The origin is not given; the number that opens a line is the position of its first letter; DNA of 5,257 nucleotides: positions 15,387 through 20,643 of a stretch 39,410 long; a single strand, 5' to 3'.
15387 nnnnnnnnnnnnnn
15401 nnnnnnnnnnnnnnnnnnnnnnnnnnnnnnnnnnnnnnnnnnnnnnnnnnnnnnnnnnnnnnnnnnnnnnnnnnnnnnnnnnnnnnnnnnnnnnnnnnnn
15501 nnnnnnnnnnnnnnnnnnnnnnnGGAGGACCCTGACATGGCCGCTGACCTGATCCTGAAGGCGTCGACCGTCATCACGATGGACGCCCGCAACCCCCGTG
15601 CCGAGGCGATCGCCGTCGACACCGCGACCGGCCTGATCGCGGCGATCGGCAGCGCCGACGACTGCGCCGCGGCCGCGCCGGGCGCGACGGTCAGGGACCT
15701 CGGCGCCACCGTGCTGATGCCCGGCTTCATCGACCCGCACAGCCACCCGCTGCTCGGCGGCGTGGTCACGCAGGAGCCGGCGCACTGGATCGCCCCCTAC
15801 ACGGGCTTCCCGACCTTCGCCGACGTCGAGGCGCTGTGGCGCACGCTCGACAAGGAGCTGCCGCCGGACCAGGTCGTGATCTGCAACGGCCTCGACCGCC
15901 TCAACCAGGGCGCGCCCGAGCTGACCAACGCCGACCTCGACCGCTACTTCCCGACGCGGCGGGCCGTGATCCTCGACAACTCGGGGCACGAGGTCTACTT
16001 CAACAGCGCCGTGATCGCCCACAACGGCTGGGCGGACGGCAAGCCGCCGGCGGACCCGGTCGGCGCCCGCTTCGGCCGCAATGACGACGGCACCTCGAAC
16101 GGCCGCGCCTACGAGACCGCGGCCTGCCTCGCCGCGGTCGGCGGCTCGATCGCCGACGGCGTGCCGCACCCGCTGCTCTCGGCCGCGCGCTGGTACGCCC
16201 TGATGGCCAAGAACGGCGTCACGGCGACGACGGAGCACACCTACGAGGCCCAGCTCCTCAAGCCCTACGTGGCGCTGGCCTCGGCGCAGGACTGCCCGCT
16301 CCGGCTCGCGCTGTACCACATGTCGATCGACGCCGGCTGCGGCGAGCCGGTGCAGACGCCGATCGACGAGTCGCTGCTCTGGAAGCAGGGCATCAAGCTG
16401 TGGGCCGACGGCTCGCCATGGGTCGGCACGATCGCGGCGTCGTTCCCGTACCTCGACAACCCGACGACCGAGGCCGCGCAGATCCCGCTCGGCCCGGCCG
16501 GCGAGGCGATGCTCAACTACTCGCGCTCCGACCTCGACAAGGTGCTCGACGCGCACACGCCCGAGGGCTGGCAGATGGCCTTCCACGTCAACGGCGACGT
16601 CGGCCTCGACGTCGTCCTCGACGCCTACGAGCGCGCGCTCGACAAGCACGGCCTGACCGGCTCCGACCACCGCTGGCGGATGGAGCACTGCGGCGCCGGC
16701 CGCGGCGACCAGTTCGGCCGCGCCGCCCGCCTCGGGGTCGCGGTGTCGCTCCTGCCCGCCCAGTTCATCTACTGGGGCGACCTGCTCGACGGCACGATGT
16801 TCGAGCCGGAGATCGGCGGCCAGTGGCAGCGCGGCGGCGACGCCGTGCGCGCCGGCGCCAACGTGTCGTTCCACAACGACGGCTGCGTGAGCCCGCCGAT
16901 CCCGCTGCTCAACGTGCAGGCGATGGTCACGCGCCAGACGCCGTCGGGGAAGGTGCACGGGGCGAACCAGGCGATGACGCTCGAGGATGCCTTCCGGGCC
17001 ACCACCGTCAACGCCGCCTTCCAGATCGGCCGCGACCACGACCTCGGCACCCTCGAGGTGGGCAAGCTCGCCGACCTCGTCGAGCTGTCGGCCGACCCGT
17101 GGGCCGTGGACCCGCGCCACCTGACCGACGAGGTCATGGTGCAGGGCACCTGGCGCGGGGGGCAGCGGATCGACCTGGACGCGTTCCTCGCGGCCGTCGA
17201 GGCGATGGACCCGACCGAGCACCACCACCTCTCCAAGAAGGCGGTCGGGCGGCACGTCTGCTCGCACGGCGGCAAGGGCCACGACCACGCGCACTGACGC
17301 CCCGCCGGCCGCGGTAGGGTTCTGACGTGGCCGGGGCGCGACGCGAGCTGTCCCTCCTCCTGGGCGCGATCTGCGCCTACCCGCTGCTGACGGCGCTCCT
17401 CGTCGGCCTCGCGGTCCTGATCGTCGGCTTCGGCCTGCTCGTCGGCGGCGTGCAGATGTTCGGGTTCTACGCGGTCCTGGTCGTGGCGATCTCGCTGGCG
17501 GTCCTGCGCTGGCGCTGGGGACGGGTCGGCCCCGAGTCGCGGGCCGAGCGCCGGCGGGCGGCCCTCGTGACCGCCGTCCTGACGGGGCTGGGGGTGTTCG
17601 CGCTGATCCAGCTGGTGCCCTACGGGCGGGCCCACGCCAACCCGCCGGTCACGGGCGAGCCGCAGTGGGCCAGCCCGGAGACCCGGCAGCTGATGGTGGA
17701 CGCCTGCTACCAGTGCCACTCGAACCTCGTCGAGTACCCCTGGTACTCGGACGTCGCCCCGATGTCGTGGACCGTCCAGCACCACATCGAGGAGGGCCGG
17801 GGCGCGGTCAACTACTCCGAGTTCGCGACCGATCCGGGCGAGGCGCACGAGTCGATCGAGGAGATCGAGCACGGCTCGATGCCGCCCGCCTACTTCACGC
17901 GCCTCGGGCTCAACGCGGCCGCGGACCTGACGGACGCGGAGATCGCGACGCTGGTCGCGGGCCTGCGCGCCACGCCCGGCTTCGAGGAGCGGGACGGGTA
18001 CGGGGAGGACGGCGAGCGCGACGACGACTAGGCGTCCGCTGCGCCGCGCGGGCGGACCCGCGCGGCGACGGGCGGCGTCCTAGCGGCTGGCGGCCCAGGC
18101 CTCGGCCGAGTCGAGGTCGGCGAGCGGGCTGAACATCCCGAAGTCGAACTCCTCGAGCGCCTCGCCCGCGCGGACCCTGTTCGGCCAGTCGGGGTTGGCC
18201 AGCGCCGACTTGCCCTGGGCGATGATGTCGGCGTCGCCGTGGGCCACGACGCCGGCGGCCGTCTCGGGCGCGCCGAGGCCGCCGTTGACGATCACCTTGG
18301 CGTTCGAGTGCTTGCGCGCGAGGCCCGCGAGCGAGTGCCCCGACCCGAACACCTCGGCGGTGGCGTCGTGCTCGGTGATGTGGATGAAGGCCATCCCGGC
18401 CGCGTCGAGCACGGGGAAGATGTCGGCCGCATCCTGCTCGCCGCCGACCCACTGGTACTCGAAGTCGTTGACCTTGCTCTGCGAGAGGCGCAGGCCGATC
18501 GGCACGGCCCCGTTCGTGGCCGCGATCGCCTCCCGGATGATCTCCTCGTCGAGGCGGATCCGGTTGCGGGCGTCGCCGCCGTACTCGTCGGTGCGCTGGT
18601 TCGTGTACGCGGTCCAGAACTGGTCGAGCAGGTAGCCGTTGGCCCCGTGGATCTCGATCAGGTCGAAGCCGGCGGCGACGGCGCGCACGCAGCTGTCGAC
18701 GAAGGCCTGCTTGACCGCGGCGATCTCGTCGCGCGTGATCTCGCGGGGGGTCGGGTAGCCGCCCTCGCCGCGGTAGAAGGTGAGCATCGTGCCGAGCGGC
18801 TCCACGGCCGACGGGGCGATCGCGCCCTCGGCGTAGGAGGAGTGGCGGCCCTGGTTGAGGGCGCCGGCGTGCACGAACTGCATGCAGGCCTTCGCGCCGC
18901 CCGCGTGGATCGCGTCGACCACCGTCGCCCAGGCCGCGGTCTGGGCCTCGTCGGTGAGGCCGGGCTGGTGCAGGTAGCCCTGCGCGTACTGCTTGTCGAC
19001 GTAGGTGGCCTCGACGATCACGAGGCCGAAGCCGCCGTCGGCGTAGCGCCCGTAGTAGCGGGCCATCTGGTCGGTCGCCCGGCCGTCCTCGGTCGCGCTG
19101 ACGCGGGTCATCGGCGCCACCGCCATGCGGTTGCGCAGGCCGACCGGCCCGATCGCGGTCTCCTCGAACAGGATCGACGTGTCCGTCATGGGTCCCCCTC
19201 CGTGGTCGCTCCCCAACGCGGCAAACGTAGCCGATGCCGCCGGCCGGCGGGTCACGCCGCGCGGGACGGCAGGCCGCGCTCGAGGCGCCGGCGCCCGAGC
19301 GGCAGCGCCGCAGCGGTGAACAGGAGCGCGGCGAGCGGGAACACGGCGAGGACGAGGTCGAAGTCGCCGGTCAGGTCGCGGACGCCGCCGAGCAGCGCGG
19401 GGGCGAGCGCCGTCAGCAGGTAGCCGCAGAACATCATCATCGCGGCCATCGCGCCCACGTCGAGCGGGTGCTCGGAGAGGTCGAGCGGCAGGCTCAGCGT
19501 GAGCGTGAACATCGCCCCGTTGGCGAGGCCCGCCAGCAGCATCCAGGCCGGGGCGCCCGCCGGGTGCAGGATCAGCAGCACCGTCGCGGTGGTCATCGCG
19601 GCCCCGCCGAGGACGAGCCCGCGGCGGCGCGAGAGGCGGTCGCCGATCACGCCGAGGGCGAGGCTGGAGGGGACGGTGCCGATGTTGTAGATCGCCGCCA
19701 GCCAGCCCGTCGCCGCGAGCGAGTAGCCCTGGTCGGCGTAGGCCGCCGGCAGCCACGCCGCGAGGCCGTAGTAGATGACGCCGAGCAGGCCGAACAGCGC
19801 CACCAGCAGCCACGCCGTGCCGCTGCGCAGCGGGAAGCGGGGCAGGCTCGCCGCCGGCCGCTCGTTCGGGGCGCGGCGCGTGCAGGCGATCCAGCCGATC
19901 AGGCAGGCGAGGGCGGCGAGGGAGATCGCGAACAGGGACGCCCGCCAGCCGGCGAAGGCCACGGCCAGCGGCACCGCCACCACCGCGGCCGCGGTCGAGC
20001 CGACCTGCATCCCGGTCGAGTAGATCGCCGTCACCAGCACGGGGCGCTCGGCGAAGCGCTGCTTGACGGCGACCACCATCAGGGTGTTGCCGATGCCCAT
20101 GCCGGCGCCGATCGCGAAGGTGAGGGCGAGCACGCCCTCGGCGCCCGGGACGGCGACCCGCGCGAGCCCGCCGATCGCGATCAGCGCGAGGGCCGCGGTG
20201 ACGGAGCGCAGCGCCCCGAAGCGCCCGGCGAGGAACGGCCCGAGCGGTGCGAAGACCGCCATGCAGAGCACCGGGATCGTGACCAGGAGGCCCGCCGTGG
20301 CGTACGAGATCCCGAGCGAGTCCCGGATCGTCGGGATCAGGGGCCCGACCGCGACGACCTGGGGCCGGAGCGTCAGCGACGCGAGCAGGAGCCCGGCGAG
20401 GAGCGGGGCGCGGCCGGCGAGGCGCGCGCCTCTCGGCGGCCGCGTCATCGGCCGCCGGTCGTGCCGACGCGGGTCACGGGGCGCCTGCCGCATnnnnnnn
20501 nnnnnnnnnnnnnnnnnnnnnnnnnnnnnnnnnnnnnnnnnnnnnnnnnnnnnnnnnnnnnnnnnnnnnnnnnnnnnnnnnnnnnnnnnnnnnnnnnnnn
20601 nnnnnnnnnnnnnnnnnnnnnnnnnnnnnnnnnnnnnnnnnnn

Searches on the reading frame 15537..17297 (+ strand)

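Call 13: search_protein_families(library=pfam, proteins=[window:15537-17297:+])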
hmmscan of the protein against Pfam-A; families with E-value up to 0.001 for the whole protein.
window:15537-17297:+ (586 aa): 2 families
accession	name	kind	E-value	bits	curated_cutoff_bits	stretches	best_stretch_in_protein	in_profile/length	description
PF07969.17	Amidohydro_3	-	8.8e-59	200.7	29.7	1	52-544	2-470/472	Amidohydrolase family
PF01979.26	Amidohydro_1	-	5.9e-15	55.8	25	1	435-542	237-342/345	Amidohydrolase family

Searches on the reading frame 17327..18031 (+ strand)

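Call 13: search_protein_families(library=pfam, proteins=[window:17327-18031:+])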
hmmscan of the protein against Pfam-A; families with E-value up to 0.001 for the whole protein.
window:17327-18031:+ (234 aa): 1 family
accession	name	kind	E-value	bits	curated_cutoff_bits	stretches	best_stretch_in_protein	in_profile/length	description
PF14376.11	Haem_bd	-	3.3e-27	95.5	27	1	90-213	2-131/133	Haem-binding domain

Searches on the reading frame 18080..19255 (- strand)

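Call 13: search_protein_families(library=pfam, proteins=[window:18080-19255:-])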
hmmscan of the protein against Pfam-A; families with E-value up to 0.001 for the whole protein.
window:18080-19255:- (391 aa): 1 family
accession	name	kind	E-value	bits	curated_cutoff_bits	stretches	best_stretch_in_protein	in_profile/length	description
PF00724.26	Oxidored_FMN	-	5.3e-65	220.4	27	1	29-366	2-340/342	NADH:flavin oxidoreductase / NADH oxidase family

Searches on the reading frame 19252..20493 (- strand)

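Call 13: search_protein_families(library=pfam, proteins=[window:19252-20493:-])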
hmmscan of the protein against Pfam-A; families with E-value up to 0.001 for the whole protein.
window:19252-20493:- (413 aa): 2 families
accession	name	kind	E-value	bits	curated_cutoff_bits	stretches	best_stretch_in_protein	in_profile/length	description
PF07690.21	MFS_1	-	7e-30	104.5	33.4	1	46-365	12-347/347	Major Facilitator Superfamily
PF00083.30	Sugar_tr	-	2.6e-05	23.7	22.3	1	258-322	44-108/452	Sugar (and other) transporter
